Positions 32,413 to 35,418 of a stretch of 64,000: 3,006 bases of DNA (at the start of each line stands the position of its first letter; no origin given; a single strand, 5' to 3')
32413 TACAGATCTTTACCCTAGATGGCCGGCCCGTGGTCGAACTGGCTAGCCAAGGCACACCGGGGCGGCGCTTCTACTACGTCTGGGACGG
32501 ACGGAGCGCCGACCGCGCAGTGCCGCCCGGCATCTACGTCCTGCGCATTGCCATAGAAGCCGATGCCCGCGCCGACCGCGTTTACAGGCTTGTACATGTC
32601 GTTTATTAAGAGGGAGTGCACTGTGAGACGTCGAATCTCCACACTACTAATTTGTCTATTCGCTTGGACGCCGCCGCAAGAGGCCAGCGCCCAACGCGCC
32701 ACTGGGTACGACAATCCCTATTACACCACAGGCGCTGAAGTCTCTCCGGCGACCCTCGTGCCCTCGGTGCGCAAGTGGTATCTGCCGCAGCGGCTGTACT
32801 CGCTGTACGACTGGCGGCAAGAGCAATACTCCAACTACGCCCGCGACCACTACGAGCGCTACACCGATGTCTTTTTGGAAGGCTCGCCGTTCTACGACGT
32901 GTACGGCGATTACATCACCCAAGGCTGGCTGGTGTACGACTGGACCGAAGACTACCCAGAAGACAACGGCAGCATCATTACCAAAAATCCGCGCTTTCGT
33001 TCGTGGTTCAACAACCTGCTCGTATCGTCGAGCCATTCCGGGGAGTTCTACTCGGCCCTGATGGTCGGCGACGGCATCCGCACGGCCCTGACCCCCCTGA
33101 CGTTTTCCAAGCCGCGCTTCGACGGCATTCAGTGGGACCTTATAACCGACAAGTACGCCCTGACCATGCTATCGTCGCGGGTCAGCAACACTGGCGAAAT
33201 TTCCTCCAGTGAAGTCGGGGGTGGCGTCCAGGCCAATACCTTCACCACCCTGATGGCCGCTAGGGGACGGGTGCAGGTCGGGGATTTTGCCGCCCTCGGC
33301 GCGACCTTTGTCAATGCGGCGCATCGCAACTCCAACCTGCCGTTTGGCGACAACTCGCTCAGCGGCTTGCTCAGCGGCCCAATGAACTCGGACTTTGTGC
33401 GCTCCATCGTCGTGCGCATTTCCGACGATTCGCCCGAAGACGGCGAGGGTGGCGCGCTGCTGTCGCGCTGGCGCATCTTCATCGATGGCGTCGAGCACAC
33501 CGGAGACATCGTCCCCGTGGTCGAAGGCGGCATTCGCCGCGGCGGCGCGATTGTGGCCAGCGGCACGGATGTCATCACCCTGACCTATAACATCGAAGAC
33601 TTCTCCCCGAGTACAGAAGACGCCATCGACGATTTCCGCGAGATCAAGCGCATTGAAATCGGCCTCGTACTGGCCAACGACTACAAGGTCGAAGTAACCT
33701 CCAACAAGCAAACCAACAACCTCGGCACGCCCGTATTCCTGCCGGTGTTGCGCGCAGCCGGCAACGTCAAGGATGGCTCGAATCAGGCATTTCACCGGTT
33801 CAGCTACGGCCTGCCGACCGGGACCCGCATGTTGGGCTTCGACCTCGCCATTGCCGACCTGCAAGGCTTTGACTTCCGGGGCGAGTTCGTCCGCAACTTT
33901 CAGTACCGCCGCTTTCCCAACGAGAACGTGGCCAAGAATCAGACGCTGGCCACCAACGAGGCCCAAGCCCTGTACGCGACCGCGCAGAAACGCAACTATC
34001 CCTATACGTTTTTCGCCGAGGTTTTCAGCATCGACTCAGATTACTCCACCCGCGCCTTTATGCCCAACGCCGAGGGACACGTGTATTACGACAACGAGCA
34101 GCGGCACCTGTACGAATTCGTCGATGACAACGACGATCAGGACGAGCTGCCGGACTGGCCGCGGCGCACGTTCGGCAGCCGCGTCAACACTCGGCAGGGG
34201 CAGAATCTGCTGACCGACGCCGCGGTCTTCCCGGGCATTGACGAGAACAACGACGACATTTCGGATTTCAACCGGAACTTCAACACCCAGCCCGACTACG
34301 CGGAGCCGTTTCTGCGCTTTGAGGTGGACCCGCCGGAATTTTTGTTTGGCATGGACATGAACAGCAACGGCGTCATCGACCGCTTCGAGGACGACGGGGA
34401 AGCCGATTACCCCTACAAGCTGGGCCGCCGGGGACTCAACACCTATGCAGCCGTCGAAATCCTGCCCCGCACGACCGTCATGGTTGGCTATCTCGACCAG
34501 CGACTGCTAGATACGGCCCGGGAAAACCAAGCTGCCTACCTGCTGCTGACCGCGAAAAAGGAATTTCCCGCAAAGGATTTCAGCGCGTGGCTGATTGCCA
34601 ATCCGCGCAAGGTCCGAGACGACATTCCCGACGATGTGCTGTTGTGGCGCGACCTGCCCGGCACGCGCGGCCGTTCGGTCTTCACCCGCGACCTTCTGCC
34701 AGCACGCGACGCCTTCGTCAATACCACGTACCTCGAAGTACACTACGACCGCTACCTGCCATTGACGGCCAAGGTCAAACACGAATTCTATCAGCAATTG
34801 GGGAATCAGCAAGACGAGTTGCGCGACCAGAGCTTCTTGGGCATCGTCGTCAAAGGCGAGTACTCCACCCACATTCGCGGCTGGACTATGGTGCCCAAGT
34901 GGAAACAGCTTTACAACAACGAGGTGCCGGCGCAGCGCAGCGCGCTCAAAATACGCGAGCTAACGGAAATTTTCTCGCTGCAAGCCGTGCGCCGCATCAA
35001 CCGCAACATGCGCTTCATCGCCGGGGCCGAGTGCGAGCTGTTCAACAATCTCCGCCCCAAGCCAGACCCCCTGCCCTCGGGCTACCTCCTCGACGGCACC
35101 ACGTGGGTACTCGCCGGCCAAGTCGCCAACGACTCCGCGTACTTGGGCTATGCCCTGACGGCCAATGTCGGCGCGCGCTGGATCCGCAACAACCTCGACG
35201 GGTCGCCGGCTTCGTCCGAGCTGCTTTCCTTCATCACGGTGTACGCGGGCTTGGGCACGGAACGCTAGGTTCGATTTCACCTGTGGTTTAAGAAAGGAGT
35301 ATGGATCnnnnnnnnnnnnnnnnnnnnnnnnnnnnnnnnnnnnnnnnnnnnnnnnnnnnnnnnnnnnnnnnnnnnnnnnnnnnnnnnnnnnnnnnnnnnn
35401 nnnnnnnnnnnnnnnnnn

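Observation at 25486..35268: Translationally coupled operon: lipoprotein, three paralogous discoidin-like secreted proteins with FlgD-Ig/T9SS-CTD-like tails, and a ~880-aa OM protein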

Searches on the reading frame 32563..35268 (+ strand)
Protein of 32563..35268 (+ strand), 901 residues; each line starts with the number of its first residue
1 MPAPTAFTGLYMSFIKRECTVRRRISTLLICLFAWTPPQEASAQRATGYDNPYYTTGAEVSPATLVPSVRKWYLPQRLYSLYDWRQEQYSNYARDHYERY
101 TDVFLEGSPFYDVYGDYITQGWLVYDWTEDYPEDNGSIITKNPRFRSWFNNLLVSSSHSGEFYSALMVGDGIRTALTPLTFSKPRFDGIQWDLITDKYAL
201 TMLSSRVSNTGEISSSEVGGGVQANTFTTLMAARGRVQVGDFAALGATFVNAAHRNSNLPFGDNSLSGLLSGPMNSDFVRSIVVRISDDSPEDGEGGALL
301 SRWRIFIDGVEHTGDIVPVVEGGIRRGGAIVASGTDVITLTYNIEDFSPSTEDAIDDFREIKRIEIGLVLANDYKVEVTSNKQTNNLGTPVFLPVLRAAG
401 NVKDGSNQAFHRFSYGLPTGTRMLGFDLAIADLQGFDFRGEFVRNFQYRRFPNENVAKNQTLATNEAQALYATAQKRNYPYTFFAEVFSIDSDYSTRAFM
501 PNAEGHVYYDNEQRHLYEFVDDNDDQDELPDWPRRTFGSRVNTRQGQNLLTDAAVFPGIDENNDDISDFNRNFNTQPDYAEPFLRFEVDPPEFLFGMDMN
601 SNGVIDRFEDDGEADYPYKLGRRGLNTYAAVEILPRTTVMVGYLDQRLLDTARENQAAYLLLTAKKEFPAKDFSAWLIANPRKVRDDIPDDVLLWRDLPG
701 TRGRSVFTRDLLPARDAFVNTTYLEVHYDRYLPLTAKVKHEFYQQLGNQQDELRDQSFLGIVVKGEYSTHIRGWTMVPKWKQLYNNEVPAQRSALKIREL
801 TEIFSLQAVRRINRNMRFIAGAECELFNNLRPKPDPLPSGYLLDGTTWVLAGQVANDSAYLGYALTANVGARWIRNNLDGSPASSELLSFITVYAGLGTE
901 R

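Call 9: search_protein_families(library=pfam, proteins=[window:32563-35268:+], max_evalue=0.1)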
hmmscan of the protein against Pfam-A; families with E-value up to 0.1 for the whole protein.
window:32563-35268:+ (901 aa): 0 families

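Call 10: search_protein_families(library=ncbifam, proteins=[window:32563-35268:+], max_evalue=0.1)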
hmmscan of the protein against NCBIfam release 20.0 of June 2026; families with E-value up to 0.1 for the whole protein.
window:32563-35268:+ (901 aa): 0 families

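Call 13: search_solved_structures(query=window:32563-35268:+, max_evalue=1)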
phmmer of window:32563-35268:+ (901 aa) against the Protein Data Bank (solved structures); distinct sequences matched with E-value up to 1: 0.

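Call 15: find_homologous_proteins(query=window:32563-35268:+)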
Query window:32563-35268:+ (901 aa): 455 proteins with E <= 0.001 among 8000 candidates; the best 120 are listed.
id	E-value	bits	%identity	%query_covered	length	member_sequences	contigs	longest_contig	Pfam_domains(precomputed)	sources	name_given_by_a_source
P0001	0.0e+0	1966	95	99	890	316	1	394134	-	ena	-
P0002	0.0e+0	1732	83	98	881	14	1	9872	-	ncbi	-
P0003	0.0e+0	1712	83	98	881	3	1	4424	-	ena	-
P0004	0.0e+0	1687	81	98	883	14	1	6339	-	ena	-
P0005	0.0e+0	1683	80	98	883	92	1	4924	-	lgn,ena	-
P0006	0.0e+0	1681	80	98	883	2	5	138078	-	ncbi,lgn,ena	-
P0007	0.0e+0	1679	80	98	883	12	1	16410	-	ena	-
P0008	0.0e+0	1670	79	98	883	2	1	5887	-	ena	-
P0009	0.0e+0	1664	80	96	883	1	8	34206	-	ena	-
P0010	0.0e+0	1650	78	98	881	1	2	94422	-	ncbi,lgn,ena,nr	ncbi:MAG: hypothetical protein GKR89_14195 [Candidatus Latescibacteria bacterium]|nr:hypothetical pr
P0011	0.0e+0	1629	78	98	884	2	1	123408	-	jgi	-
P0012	0.0e+0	1611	78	96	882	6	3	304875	-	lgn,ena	-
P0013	0.0e+0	1603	77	97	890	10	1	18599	-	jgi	jgi:hypothetical protein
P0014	0.0e+0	1579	77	96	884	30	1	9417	-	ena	-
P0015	0.0e+0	1577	76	98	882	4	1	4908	-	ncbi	-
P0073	2.3e-284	964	51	97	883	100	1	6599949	-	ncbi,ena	-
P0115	8.7e-242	823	46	99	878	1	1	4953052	-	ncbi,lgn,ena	-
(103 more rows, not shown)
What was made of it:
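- Checked: The length matches homologues of 878-890 aa (call 15).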

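Call 17: find_encoding_contigs(protein=P0115, flank=10000, max_places=2)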
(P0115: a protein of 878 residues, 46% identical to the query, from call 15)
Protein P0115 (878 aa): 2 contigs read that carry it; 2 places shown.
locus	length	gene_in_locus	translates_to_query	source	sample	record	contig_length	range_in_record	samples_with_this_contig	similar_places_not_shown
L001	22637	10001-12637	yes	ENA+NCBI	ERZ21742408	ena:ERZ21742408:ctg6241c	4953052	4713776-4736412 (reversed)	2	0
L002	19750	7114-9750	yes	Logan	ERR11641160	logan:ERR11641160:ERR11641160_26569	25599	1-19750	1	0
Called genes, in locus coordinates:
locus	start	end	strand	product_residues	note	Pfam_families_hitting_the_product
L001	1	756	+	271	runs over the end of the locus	PF05721:PhyH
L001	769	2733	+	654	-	PF20581:DUF6785, PF20580:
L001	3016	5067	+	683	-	PF13860:FlgD_ig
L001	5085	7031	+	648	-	PF13585:CHU_C (weak), PF13860:FlgD_ig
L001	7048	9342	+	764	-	PF00754:F5_F8_type_C (faint), PF22633:F5_F8_type_C_2 (weak), PF13585:CHU_C (faint), PF13860:FlgD_ig (weak)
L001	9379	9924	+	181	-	PF11159:DUF2939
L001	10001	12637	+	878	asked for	-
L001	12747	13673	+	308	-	-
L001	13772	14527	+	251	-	-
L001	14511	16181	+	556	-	PF00639:Rotamase (faint), PF13145:Rotamase_2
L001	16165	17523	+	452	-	-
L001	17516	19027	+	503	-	-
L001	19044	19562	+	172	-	PF04115:Ureidogly_lyase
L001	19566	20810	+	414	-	PF01408:GFO_IDH_MocA, PF22725:GFO_IDH_MocA_C3, PF02894:GFO_IDH_MocA_C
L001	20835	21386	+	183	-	PF04115:Ureidogly_lyase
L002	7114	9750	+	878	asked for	-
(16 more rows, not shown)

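Call 18: find_encoding_contigs(protein=P0073, flank=10000, max_places=2)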
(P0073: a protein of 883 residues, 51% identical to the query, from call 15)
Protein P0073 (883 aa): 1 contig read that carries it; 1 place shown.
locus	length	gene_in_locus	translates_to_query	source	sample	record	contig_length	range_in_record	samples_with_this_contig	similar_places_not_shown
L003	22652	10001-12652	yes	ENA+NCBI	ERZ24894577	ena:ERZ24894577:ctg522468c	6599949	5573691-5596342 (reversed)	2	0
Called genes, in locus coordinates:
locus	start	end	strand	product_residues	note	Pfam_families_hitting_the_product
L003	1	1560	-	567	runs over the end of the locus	PF13145:Rotamase_2 (weak), PF00639:Rotamase, PF13616:Rotamase_3, PF13145:Rotamase_2 (weak)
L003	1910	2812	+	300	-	-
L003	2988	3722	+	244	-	-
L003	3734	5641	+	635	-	PF13585:CHU_C (weak), PF13860:FlgD_ig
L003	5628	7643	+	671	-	-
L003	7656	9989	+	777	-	PF13860:FlgD_ig (faint), PF22633:F5_F8_type_C_2 (faint), PF00754:F5_F8_type_C (faint), PF13585:CHU_C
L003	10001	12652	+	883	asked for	-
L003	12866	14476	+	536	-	PF01839:FG-GAP (faint), PF13517:FG-GAP_3, PF07593:UnbV_ASPIC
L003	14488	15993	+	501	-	-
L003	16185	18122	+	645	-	PF20581:DUF6785, PF20580:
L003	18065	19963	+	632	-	PF01839:FG-GAP (faint), PF13517:FG-GAP_3, PF07593:UnbV_ASPIC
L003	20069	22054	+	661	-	PF20581:DUF6785, PF20580:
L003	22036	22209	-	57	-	-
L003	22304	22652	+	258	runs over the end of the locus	-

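Call 37: predict_structure(alignment_id=A1)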
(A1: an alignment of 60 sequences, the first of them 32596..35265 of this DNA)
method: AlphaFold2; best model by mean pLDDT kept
length: 890 residues; sequences in the alignment: 60
mean_pLDDT: 70.0   pTM: 0.67
mean pLDDT of the five models: 70.0, 67.9, 64.7, 63.4, 63.1
residues with pLDDT >= 90: 166; 70-90: 379; 50-70: 124; < 50: 221
segments of 3 or more residues with pLDDT < 50: 1-8, 22-56, 61-111, 118-126, 146-148, 198-210, 512-573, 583-600, 681-697, 887-890
pLDDT, mean of each block of 10 residues (from residue 1): 40 58 36 23 29 45 39 36 26 33 38 50 49 56 55 68 74 70 84 63 46 72 89 92 80 82 81 89 76 94 92 83 90 92 89 94 91 85 80 82 92 92 84 93 80 90 82 86 84 78 74 39 35 34 32 32 33 55 41 38 68 86 84 82 84 87 88 78 43 49 85 88 89 84 90 88 89 90 88 88 85 88 78 84 74 66 78 73 46
secondary structure, 60 per line:
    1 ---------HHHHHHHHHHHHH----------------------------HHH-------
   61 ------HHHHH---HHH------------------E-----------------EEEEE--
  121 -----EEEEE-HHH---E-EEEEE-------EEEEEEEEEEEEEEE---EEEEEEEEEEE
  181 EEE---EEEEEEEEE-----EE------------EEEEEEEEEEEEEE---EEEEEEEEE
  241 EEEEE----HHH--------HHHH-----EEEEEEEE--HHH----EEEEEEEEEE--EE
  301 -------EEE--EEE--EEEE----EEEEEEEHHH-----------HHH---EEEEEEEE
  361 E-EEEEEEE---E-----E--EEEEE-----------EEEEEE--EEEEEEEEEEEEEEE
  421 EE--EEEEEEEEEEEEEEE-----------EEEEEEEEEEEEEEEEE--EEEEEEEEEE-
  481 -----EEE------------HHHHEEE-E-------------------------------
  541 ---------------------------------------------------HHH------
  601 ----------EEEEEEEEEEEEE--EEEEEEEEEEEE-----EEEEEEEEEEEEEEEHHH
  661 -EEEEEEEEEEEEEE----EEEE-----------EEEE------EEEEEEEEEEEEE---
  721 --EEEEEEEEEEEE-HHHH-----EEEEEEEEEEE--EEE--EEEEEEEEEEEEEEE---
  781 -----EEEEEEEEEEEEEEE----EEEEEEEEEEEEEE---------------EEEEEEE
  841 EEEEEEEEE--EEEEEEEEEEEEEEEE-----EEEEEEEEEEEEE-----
elements in order (helices of 4 or more, strands of 3 or more residues): H10-22 H67-71 E114-118 E126-130 E140-144 E152-166 E170-183 E187-195 E215-228 E232-245 H261-264 E270-277 E287-296 E308-310 E313-315 E318-321 E326-332 E353-361 E363-369 E382-386 E398-403 E406-422 E425-439 E451-467 E470-479 E486-488 H501-504 E505-507 E611-623 E626-637 E643-657 E662-675 E680-683 E695-698 E705-717 E723-734 H736-739 E745-755 E758-760 E763-777 E786-800 E805-818 E834-849 E852-867 E873-885
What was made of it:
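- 32623..35268 (+): 881-aa outer-membrane beta-barrel of about 24 strands. It has a conserved aromatic-rich N-terminal region and two conserved predicted extracellular modules: a beta-sandwich insert of about 160 aa and an acidic, Ca-site-like segment of about 130 aa (DDNDDQD, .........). AF2 model in call 37.
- Checked: The last protein is a beta-barrel (AF2, barrel pLDDT 80-94, call 37).
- Counting strands back from the C-terminus gives periplasmic turns of 2-7 aa. This places the insert (245-406) and the acidic region (479-611) outside the cell (call 37 plus the standard outer-membrane-protein topology rule).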

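Call 39: fold_search(model_id=the predicted structure, library=pdb)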
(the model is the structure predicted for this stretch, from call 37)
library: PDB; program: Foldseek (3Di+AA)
matches with E <= 10: 796; with E <= 0.001: 25
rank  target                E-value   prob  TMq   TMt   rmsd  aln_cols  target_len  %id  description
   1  6r2q_B                2.6e-08  1.00  0.25  0.32  18.4       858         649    6  Structure of the Mtr complex (released 2020-04-22)
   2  8agd_A                4.8e-08  1.00  0.27  0.23  16.1       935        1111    9  Full SDBC and SOD assembly (released 2023-04-12)
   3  8ae1_A                1.1e-07  1.00  0.27  0.26  20.1       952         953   10  Structure of trimeric SlpA outer membrane protein (released 2022-11-30)
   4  7zgx_A                2.4e-07  1.00  0.19  0.18  20.9       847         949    9  S-layer Deinoxanthin Binding Complex, C1 symmetry (released 2022-07-13)
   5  5iv9_A                1.6e-06  0.97  0.14  0.16  27.0      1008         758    8  The LPS Transporter LptDE from Klebsiella pneumoniae, full-length (released 2016-05-18)
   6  8h1r_D                7.7e-06  0.97  0.17  0.19  24.4      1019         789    6  Crystal structure of LptDE-YifL complex (released 2023-10-25)
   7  9kn3_A                1.4e-05  0.99  0.18  0.21  25.4       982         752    7  Cryo-EM structure of LptDEM complex from Escherichia coli (released 2025-07-23)
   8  3rfz_E                1.7e-05  1.00  0.20  0.22  31.1       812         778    7  Crystal structure of the FimD usher bound to its cognate FimC:FimH substrate (released 2011-06-01)
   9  8h1s_A                1.7e-05  0.92  0.16  0.17  22.6      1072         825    7  Crystal structure of apo-LptDE complex (released 2023-10-11)
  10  7lhg_C                2.2e-05  1.00  0.22  0.23  30.6       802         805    9  Cryo-EM structure of E. coli P pilus tip assembly intermediate PapC-PapD-PapK-PapG in the first conformation (released 2021-08-11)
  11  8h1r_A                2.8e-05  0.80  0.13  0.15  27.9       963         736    7  Crystal structure of LptDE-YifL complex (released 2023-10-25)
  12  8h1s_C                3.1e-05  0.84  0.15  0.16  24.9      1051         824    8  Crystal structure of apo-LptDE complex (released 2023-10-11)
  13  7omm_A                8.9e-05  0.75  0.13  0.15  27.3       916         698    6  Cryo-EM structure of N. gonorhoeae LptDE in complex with ProMacrobodies (MBPs have not been built de novo) (released 2022-05-04)
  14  2vqi_B                1.4e-04  1.00  0.20  0.32  25.1       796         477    9  Structure of the P pilus usher (PapC) translocation pore (released 2008-05-27)
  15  2iwv_A                1.7e-04  1.00  0.15  0.37  12.6       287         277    8  Structure of the monomeric outer membrane porin OmpG in the open and closed conformation (released 2006-08-14)
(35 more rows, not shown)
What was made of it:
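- On Fimbrial usher (PF00577): Foldseek TM is about 0.2 (call 39).
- On SlpA_C giant barrel (PF21620): Foldseek ranks SlpA structures 2-4 (call 39).
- Closest known: Large barrel plus lipoprotein or partner complexes: LptD-LptE and MtrB-MtrA-MtrC. Same: MtrB and LptD are the top and fifth Foldseek hits (call 39). surA lies next to lptD in E. coli (own knowledge), and a PPIase is linked to the cassette here.
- AF2 model plus Foldseek matches to large outer-membrane barrels at probability 1.0 (calls 37, 39). Barrel size matches ushers (24 strands), and FimD and PapC appear among the Foldseek hits (call 39). Deinococcus SlpA structures 8agd, 8ae1 and 7zgx rank 2-4 in Foldseek, with E about 1e-7 (call 39).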

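Call 41: find_related_loci(query=A1, collection=genome_contigs, flank=10000)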
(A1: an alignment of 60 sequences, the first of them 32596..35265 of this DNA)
Query A1 (890 aa) in genome_contigs; peptide patterns used: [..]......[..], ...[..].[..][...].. (x = any residue, [..] = any of these).
580 stretches matched a pattern (row limit reached: there are more); 505 encode a relative of the query (tblastn E <= 1e-3); the best 80 are kept; 80 distinct loci.
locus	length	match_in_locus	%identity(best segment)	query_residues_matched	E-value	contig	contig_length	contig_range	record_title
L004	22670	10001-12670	95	1-890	0e+0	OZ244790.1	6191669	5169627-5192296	MAG: Candidatus Latescibacterota bacterium isolate 46c83e85-0880-45c6-8d78-79488e6eca4b genome assembly, chromosome: 1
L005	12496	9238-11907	94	1-890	0e+0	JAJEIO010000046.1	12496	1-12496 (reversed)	MAG: Candidatus Latescibacterota bacterium isolate p16x65bins.25 k141_838090, whole genome shotgun sequence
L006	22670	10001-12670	94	1-890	0e+0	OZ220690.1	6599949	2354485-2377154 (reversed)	MAG: Candidatus Latescibacterota bacterium isolate 4544edd8-ea3d-4877-aa30-594cc490bc13 genome assembly, chromosome: 1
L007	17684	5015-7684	94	1-890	0e+0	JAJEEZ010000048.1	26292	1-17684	MAG: Candidatus Latescibacterota bacterium isolate p16x34bins.62 k141_323336, whole genome shotgun sequence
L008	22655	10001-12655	95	6-890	0e+0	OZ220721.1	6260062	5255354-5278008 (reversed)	MAG: Candidatus Latescibacterota bacterium isolate 1fb1e748-2903-4aab-acc2-5860c344c101 genome assembly, chromosome: 1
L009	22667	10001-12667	93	2-890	0e+0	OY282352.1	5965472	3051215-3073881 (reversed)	MAG: uncultured Latescibacteria bacterium genome assembly, chromosome: 1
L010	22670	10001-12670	92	1-890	0e+0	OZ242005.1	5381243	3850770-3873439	MAG: Candidatus Latescibacterota bacterium isolate 4361563e-baaa-404a-b280-629f4181b36f genome assembly, chromosome: 1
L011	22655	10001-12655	93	5-890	0e+0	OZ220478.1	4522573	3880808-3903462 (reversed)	MAG: Candidatus Latescibacterota bacterium isolate 1cf545fa-d59a-4aa3-98d5-019dd537838a genome assembly, chromosome: 1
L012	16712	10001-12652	74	7-890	0e+0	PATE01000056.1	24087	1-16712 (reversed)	MAG: Gemmatimonadetes bacterium isolate SAT162 58492, whole genome shotgun sequence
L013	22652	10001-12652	72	8-890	0e+0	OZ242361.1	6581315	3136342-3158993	MAG: Candidatus Latescibacterota bacterium isolate c7d3165a-3b70-4ca6-a93c-9a173e2068a1 genome assembly, chromosome: 1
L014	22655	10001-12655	71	8-890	0e+0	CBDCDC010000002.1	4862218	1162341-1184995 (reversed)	MAG: Candidatus Latescibacterota bacterium isolate a5674b02-4162-4bfe-8498-4cf7be1abab7 genome assembly, contig: contig_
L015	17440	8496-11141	69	4-889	0e+0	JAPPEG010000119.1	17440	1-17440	MAG: Gemmatimonadota bacterium isolate IRC4_bin_45 NODE_1979_length_17440_cov_24.0722, whole genome shotgun sequence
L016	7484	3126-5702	70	27-889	0e+0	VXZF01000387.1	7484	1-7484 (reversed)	MAG: Gemmatimonadetes bacterium isolate SB0670_bin_29 NODE_4581_length_7484_cov_7.734958, whole genome shotgun sequence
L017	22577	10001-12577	70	27-889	0e+0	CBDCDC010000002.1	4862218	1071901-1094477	MAG: Candidatus Latescibacterota bacterium isolate a5674b02-4162-4bfe-8498-4cf7be1abab7 genome assembly, contig: contig_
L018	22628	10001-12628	69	10-889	0e+0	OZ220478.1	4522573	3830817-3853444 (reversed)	MAG: Candidatus Latescibacterota bacterium isolate 1cf545fa-d59a-4aa3-98d5-019dd537838a genome assembly, chromosome: 1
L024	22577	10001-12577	69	27-889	0e+0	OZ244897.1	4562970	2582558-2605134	MAG: Candidatus Latescibacterota bacterium isolate bebbca53-b648-47a2-9af5-4758833bd7f0 genome assembly, chromosome: 1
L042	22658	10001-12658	48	6-886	0e+0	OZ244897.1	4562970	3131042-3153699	MAG: Candidatus Latescibacterota bacterium isolate bebbca53-b648-47a2-9af5-4758833bd7f0 genome assembly, chromosome: 1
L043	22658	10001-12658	48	1-886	0e+0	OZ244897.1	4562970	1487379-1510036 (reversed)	MAG: Candidatus Latescibacterota bacterium isolate bebbca53-b648-47a2-9af5-4758833bd7f0 genome assembly, chromosome: 1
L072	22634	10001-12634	44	3-887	0e+0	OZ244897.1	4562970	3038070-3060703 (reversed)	MAG: Candidatus Latescibacterota bacterium isolate bebbca53-b648-47a2-9af5-4758833bd7f0 genome assembly, chromosome: 1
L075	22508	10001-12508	47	46-889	0e+0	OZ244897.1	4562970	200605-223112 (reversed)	MAG: Candidatus Latescibacterota bacterium isolate bebbca53-b648-47a2-9af5-4758833bd7f0 genome assembly, chromosome: 1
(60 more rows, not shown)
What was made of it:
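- On LptD (OstA / LptD families): There are at least 3-6 copies per genome (call 41).
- At least 3-6 diverged copies per genome: 6 in CBDCDC01, 5 in OZ244897.1 (call 41). The multi-copy, diverged cassette organisation resembles polysaccharide utilisation loci (PULs) (call 41).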
